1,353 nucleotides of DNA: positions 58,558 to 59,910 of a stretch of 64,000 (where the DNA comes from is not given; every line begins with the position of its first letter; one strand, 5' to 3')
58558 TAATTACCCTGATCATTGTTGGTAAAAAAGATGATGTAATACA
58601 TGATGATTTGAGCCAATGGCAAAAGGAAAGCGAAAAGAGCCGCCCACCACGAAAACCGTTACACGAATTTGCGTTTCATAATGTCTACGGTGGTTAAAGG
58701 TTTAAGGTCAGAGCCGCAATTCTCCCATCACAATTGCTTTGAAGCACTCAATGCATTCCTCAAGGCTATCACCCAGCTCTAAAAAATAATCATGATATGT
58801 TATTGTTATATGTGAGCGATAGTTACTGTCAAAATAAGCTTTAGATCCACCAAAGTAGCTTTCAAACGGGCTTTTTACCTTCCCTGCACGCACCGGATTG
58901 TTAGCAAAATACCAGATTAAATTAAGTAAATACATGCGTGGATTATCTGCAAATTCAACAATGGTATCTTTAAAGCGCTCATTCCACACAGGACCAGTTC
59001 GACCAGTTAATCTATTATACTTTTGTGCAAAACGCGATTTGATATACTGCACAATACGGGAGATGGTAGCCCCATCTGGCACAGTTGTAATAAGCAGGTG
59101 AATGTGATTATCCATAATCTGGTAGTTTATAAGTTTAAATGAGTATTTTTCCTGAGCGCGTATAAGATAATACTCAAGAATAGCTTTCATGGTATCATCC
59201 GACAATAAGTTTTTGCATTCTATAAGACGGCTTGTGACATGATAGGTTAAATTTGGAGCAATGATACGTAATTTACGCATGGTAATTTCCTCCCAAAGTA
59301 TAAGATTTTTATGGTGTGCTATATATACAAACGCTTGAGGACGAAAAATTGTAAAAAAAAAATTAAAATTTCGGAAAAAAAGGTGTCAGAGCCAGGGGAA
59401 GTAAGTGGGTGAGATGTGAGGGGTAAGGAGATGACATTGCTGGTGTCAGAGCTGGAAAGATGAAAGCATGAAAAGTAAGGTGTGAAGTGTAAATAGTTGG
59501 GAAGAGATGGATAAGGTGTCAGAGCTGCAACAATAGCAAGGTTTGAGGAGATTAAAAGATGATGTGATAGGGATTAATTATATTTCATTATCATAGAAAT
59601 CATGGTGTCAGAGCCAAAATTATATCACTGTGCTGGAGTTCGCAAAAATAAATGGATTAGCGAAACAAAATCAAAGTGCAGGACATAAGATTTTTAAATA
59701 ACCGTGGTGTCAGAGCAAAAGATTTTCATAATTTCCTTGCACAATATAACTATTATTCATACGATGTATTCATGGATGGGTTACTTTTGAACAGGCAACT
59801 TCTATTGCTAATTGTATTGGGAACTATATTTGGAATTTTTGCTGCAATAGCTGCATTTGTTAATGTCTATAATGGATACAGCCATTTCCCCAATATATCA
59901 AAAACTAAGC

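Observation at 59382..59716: Five-copy direct array with steadily widening spacing in G/A-rich, C-poor DNA upstream of the RAYT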

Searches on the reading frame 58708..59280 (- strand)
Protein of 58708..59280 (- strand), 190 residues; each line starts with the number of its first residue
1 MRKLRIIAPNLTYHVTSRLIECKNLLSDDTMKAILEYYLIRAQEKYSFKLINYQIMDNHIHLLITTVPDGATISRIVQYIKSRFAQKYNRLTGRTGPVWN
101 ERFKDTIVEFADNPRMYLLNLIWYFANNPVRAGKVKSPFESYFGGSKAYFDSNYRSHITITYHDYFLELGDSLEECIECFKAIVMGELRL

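Call 10: search_protein_families(library=pfam, proteins=[window:58708-59280:-], max_evalue=0.01)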
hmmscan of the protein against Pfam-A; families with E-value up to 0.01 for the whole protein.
window:58708-59280:- (190 aa): 1 family
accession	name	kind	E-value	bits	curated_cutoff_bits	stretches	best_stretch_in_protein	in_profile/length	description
PF01797.21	Y1_Tnp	-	2e-12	47.7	23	1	10-103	4-101/121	Transposase IS200 like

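Call 11: find_encoding_contigs(protein=window:58708-59280:-, flank=10000, max_places=10)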
Protein window:58708-59280:- (190 aa): 1 contig read that carries it; 1 place shown.
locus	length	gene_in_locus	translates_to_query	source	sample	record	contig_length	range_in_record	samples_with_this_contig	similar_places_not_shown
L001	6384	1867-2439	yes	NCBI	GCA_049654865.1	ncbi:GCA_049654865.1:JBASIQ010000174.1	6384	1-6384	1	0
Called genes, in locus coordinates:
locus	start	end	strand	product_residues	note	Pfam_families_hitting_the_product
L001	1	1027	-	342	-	PF00350:Dynamin_N, PF01926:MMR_HSR1, PF00009:GTP_EFTU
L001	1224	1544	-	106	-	-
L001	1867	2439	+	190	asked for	PF01797:Y1_Tnp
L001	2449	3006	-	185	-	PF14512:TM1586_NiRdase (faint), PF00881:Nitroreductase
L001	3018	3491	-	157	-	PF00578:AhpC-TSA, PF08534:Redoxin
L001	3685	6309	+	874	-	PF13860:FlgD_ig (faint), PF19077:Big_13 (faint), PF13585:CHU_C (weak), PF00691:OmpA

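Call 22: search_protein_families(library=ncbifam, proteins=[window:58708-59280:-], max_evalue=0.01)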
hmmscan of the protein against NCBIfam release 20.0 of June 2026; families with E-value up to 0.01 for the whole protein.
window:58708-59280:- (190 aa): 2 families
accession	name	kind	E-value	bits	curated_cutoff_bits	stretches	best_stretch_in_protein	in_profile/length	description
NF047646.1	REP_Tyr_transpos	equivalog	5.2e-20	71.8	80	1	4-138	3-140/146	REP-associated tyrosine transposase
NF033573.1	transpos_IS200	equivalog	1.9e-09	37.8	55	1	4-93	4-91/126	IS200/IS605 family transposase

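Call 23: find_homologous_proteins(query=window:58708-59280:-, max_evalue=0.00001)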
Query window:58708-59280:- (190 aa): 48 proteins with E <= 0.00001 among 74 candidates.
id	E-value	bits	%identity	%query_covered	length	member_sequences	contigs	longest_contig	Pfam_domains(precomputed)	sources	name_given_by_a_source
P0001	5.8e-115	399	92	100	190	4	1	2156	PF01797.22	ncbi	-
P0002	6.3e-92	324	74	100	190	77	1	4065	PF01797.22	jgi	-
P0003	6.9e-92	324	74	99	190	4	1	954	PF01797.22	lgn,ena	-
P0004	2.1e-91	323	77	99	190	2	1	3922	PF01797.22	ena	-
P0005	4.7e-91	321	73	99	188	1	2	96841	PF01797.22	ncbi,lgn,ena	-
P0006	1.0e-90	320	74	98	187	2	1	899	PF01797.22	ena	-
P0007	4.3e-90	318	74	100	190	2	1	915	PF01797.22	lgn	-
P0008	5.5e-88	311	71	100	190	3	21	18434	PF01797.22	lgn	-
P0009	4.6e-79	282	79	84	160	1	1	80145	PF01797.22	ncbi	ncbi:MAG: transposase, partial [Spirochaetota bacterium]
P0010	3.4e-76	273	67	93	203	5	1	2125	PF01797.22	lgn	-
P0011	4.2e-76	273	67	93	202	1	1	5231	PF01797.22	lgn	-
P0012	6.7e-76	272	63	100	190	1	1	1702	PF01797.22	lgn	-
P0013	1.2e-75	271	72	87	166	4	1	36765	PF01797.22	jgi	jgi:putative transposase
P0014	1.7e-74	267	65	99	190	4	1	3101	PF01797.22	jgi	jgi:putative transposase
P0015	4.8e-74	266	62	98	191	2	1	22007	PF01797.22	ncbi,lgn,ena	-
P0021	5.7e-56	207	55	94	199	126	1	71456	PF01797.22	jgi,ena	-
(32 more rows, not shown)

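Call 24: find_encoding_contigs(protein=P0005, flank=10000, max_places=3)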
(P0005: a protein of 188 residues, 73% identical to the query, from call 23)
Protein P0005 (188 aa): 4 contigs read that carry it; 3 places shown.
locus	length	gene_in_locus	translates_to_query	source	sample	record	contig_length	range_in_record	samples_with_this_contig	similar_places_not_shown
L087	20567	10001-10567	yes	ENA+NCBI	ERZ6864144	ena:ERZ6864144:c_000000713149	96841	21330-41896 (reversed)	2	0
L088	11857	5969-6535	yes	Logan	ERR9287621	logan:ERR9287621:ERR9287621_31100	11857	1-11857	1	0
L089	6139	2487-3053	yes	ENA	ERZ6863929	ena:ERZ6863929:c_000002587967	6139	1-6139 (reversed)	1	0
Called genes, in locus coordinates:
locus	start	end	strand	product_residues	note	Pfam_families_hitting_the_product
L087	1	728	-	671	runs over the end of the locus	PF17191:RecG_wedge, PF01336:tRNA_anti-codon, PF00176:SNF2-rel_dom (weak), PF00270:DEAD, PF04851:ResIII, PF00271:Helicase_C, PF22590:Cas3-like_C_2 (weak), PF19833:RecG_dom3_C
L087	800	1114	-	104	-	-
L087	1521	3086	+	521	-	PF04151:PPC (faint)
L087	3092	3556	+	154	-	-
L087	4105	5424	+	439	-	PF04055:Radical_SAM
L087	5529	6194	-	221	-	PF13624:SurA_N_3 (weak)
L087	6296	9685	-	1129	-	PF17757:UvrB_inter, PF02559:CarD_TRCF_RID, PF00270:DEAD, PF04851:ResIII, PF22590:Cas3-like_C_2 (faint), PF00271:Helicase_C, PF03461:TRCF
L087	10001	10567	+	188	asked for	PF01797:Y1_Tnp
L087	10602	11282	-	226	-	-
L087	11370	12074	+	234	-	-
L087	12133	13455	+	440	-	-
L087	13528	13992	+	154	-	PF04246:RseC_MucC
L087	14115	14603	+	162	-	PF03449:GreA_GreB_N, PF01272:GreA_GreB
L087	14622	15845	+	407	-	PF06245:DUF1015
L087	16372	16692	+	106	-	-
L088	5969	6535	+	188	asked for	PF01797:Y1_Tnp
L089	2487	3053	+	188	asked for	PF01797:Y1_Tnp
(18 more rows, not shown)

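Call 25: find_encoding_contigs(protein=P0009, flank=10000, max_places=3)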
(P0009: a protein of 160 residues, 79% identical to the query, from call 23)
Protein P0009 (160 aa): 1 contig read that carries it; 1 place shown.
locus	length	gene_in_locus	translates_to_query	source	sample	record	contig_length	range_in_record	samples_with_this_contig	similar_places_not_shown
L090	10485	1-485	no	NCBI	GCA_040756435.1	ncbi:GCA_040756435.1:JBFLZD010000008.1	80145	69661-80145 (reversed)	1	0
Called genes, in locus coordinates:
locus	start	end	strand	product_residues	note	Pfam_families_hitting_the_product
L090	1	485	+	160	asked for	PF01797:Y1_Tnp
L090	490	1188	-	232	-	-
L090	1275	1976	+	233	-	-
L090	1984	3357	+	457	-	-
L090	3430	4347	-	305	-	PF12728:HTH_17, PF12727:PBP_like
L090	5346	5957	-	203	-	PF01578:Cytochrom_C_asm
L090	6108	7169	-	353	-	-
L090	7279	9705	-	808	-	PF07715:Plug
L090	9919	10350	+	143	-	PF04246:RseC_MucC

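Call 26: find_encoding_contigs(protein=P0021, flank=10000, max_places=3)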
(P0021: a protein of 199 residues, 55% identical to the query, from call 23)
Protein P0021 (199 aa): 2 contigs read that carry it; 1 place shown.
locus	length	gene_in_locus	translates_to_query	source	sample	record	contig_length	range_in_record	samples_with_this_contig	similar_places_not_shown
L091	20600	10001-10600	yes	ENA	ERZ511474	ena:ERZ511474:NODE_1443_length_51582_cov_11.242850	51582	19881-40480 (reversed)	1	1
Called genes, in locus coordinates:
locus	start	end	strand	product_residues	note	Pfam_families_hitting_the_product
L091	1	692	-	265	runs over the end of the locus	PF12895:ANAPC3 (faint), PF07719:TPR_2 (faint), PF13174:TPR_6 (faint), PF13428:TPR_14 (faint), PF13525:YfiO (faint), PF09976:TPR_21 (faint), PF13432:TPR_16 (weak), PF14559:TPR_19 (weak)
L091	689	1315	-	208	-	-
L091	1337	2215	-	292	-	-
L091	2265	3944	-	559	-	PF01973:MptE-like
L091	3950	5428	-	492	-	PF08668:HDOD, PF01966:HD (weak)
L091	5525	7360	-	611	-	PF03772:Competence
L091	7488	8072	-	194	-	-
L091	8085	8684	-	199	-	PF03548:LolA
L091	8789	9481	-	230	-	PF00156:Pribosyltran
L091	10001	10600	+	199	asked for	PF01797:Y1_Tnp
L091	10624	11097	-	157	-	PF01161:PBP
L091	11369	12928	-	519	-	PF07364:DUF1485, PF07171:MlrC_C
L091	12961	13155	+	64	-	-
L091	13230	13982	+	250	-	PF00561:Abhydrolase_1, PF00975:Thioesterase (faint), PF12146:Hydrolase_4, PF12697:Abhydrolase_6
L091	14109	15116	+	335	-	PF00044:Gp_dh_N, PF02800:Gp_dh_C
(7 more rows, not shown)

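Call 27: find_encoding_contigs(protein=P0008, flank=10000, max_places=10)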
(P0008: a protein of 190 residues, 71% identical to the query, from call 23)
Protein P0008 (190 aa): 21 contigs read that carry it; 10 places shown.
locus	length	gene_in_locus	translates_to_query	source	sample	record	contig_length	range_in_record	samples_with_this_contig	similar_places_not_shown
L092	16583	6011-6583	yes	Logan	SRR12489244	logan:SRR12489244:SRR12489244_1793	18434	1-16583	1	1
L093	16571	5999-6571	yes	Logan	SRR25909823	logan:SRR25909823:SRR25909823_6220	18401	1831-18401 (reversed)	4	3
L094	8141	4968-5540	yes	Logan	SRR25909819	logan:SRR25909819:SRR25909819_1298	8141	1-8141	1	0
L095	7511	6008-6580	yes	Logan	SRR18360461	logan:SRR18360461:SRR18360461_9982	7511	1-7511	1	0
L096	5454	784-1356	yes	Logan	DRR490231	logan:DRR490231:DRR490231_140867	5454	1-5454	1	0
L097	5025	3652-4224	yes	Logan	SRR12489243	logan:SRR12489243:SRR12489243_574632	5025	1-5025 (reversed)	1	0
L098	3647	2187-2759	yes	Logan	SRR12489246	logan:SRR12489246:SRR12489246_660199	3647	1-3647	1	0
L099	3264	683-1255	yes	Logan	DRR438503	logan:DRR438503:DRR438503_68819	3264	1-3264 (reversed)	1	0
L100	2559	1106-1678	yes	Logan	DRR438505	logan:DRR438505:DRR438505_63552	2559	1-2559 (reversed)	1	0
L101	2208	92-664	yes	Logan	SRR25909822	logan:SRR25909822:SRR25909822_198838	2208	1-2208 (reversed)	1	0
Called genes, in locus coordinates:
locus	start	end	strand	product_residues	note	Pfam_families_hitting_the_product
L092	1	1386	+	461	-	?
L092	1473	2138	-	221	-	PF13624:SurA_N_3 (weak)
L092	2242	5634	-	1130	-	PF17757:UvrB_inter, PF02559:CarD_TRCF_RID, PF00270:DEAD, PF04851:ResIII, PF22590:Cas3-like_C_2 (faint), PF00271:Helicase_C, PF03461:TRCF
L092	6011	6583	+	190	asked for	PF01797:Y1_Tnp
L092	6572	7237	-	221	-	-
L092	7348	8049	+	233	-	-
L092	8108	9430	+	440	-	-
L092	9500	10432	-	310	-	PF12728:HTH_17, PF12849:PBP_like_2 (weak), PF12727:PBP_like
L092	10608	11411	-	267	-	-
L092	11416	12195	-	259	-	-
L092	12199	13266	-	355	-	-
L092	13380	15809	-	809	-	PF07715:Plug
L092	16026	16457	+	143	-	PF04246:RseC_MucC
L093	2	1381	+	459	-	?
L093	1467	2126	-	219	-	PF13624:SurA_N_3 (weak)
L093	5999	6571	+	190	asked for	PF01797:Y1_Tnp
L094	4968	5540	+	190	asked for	PF01797:Y1_Tnp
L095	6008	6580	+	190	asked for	PF01797:Y1_Tnp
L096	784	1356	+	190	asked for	PF01797:Y1_Tnp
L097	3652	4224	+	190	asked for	PF01797:Y1_Tnp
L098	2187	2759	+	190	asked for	PF01797:Y1_Tnp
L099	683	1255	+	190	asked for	PF01797:Y1_Tnp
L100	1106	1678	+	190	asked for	PF01797:Y1_Tnp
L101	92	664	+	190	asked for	PF01797:Y1_Tnp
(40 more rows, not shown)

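Call 43: find_related_loci(query=A2, collection=metagenome_contigs, flank=10000)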
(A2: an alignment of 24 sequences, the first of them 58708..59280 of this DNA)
Query A2 (190 aa) in metagenome_contigs; peptide patterns used: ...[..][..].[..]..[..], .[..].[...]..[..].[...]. (x = any residue, [..] = any of these).
406 stretches matched a pattern; 353 encode a relative of the query (tblastn E <= 1e-3); the best 80 are kept; 80 distinct loci.
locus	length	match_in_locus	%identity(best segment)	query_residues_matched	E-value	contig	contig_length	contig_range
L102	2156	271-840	92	1-190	5e-127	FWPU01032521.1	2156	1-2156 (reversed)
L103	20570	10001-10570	77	1-190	2e-100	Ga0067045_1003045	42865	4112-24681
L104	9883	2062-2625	77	1-188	2e-99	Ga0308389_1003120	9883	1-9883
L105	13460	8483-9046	77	1-188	2e-99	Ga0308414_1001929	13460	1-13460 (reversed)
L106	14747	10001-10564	76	1-188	3e-99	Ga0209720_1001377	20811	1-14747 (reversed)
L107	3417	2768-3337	76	1-190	2e-100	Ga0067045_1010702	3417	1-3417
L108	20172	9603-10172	77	1-190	6e-99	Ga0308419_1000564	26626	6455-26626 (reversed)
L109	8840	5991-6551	77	1-187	5e-99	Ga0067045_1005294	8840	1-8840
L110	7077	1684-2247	77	1-188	6e-99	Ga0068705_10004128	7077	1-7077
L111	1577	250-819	76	1-190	2e-105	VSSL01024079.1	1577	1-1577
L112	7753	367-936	76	1-190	2e-98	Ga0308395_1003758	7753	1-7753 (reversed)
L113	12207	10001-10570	75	1-190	3e-98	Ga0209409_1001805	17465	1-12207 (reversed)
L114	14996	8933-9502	76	1-190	3e-98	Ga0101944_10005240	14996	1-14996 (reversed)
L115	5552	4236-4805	75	1-190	1e-97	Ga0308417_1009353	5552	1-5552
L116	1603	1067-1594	80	1-176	8e-104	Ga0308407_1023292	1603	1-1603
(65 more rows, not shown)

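Call 56: search_solved_structures(query=A2, max_evalue=0.01, show_alignments=1)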
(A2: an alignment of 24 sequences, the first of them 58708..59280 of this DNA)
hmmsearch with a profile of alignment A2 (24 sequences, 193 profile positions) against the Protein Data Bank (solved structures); distinct sequences matched with E-value up to 0.01: 5.
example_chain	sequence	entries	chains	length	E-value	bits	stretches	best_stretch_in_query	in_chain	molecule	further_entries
4er8_A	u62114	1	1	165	6.5e-05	25.7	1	6-146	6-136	TnpArep for protein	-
2f4f_A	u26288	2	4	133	0.0033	20.1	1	4-102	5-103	Transposase, putative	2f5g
2xm3_A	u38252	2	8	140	0.0054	19.4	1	2-90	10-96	TRANSPOSASE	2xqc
2xma_A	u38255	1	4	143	0.0058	19.3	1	2-90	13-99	TRANSPOSASE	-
2xo6_A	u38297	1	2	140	0.0063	19.2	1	2-90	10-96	TRANSPOSASE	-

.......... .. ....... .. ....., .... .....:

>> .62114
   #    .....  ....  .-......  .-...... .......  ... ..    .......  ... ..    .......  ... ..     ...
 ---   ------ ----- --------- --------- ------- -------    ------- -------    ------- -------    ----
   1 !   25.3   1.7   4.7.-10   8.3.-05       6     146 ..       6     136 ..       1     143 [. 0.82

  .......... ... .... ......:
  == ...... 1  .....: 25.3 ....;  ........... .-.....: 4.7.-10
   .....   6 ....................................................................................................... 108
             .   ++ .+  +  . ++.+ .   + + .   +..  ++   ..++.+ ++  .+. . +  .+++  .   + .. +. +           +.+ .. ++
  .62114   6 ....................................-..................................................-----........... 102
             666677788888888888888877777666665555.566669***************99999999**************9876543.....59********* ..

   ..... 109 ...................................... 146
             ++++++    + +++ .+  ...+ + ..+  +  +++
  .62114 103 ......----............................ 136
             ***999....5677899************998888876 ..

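Call 87: predict_structure(alignment_id=A2)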
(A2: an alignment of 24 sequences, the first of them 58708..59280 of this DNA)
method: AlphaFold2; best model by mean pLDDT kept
length: 190 residues; sequences in the alignment: 24
mean_pLDDT: 92.6   pTM: 0.88
mean pLDDT of the five models: 92.6, 92.5, 92.4, 92.4, 91.6
residues with pLDDT >= 90: 156; 70-90: 28; 50-70: 5; < 50: 1
segments of 3 or more residues with pLDDT < 50: none
pLDDT, mean of each block of 10 residues (from residue 1): 83 95 82 96 98 95 97 97 95 90 93 96 95 91 89 91 97 97 82
secondary structure, 60 per line:
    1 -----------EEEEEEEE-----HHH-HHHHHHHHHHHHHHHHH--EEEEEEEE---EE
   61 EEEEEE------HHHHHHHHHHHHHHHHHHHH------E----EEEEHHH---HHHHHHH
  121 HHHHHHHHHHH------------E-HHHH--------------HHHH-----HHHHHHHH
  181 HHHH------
elements in order: E12-19 H29-45 E48-55 E59-66 H73-92 E104-107 H114-131 H146-149 H164-167 H173-184

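Call 89: fold_search(model_id=the predicted structure, library=pdb)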
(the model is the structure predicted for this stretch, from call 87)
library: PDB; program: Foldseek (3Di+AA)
matches with E <= 10: 1088; with E <= 0.001: 30
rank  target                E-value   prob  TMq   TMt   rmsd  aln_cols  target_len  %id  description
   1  4er8_A                2.2e-07  1.00  0.62  0.70   6.1       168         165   20  Structure of the REP associates tyrosine transposase bound to a REP hairpin (released 2012-08-15)
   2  2xma_E                5.7e-06  1.00  0.45  0.58   8.0       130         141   25  DEINOCOCCUS RADIODURANS ISDRA2 TRANSPOSASE RIGHT END DNA COMPLEX (released 2010-10-13)
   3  2xo6_D                6.4e-06  1.00  0.43  0.60   8.0       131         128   26  DEINOCOCCUS RADIODURANS ISDRA2 TRANSPOSASE Y132F MUTANT COMPLEXED WITH LEFT END RECOGNITION AND CLEAVAGE SITE (released 2010-10-13)
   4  2xma_A                8.0e-06  1.00  0.44  0.57   8.0       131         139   24  DEINOCOCCUS RADIODURANS ISDRA2 TRANSPOSASE RIGHT END DNA COMPLEX (released 2010-10-13)
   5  2xm3_A                9.6e-06  1.00  0.46  0.66   7.9       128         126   23  Deinococcus radiodurans ISDra2 Transposase Left end DNA complex (released 2010-10-13)
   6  2xm3_C                1.0e-05  1.00  0.44  0.62   8.0       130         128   25  Deinococcus radiodurans ISDra2 Transposase Left end DNA complex (released 2010-10-13)
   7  2xma_B                1.1e-05  1.00  0.45  0.60   7.9       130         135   25  DEINOCOCCUS RADIODURANS ISDRA2 TRANSPOSASE RIGHT END DNA COMPLEX (released 2010-10-13)
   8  2xm3_D                1.5e-05  1.00  0.45  0.64   8.0       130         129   23  Deinococcus radiodurans ISDra2 Transposase Left end DNA complex (released 2010-10-13)
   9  2xqc_D                1.6e-05  1.00  0.45  0.62   7.8       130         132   25  DEINOCOCCUS RADIODURANS ISDRA2 TRANSPOSASE COMPLEXED WITH LEFT END RECOGNITION AND CLEAVAGE SITE AND ZN (released 2010-10-13)
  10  2xm3_B                1.8e-05  1.00  0.43  0.60   8.0       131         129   26  Deinococcus radiodurans ISDra2 Transposase Left end DNA complex (released 2010-10-13)
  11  2xo6_A                2.1e-05  1.00  0.44  0.59   8.0       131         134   24  DEINOCOCCUS RADIODURANS ISDRA2 TRANSPOSASE Y132F MUTANT COMPLEXED WITH LEFT END RECOGNITION AND CLEAVAGE SITE (released 2010-10-13)
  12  2vjv_A                5.1e-05  1.00  0.46  0.68   7.6       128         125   16  Crystal structure of the IS608 transposase in complex with left end 26-mer DNA hairpin and a 6-mer DNA representing th (released 2008-02-19)
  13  2vju_A                6.8e-05  1.00  0.46  0.66   8.7       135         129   16  Crystal structure of the IS608 transposase in complex with the complete Right end 35-mer DNA and manganese (released 2008-02-19)
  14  2a6m_B                7.6e-05  1.00  0.47  0.58   8.4       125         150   15  Crystal Structure of the ISHp608 Transposase (released 2005-10-25)
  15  2vhg_B                9.1e-05  1.00  0.46  0.67   8.1       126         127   17  Crystal Structure of the ISHp608 Transposase in Complex with Right End 31-mer DNA (released 2008-02-19)
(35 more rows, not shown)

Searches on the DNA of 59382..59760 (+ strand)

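Call 53: search_dna_similar(query=window:59382-59760:+, collection=phages, mode=distant, max_evalue=1, max_rows=10)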
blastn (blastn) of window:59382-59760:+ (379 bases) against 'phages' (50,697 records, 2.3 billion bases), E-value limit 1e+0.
Records with a match: 1; places in all: 1; records where one place covers at least 80% of the query: 0.
Best place of each record, by identity: 80-90% 1.
By first word of the organism name: Aeromonas 1.
By host as written in the record: Aeromonas caviae 1.
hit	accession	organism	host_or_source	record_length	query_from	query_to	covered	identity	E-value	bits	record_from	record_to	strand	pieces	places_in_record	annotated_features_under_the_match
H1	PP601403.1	Aeromonas phage ACP1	Aeromonas caviae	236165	174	203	8%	87.9%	4e-1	41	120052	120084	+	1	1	hypothetical protein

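Call 54: search_dna_similar(query=window:59382-59760:+, collection=plasmids, mode=distant, max_evalue=1, max_rows=10)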
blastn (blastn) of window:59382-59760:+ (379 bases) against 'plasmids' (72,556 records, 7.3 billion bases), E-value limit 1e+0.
Records with a match: 2; places in all: 2; records where one place covers at least 80% of the query: 0.
Best place of each record, by identity: 80-90% 2.
By first word of the organism name: Vibrio 2.
By predicted mobility (MOB-suite, as given by PLSDB): conjugative 2.
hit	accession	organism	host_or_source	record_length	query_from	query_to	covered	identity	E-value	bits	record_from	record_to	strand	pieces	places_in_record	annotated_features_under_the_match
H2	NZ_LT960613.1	Vibrio tapetis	-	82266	308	340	9%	87.9%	3e-1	43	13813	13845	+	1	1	hypothetical protein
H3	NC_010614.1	Vibrio tapetis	-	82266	308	340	9%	87.9%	3e-1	43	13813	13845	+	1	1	hypothetical protein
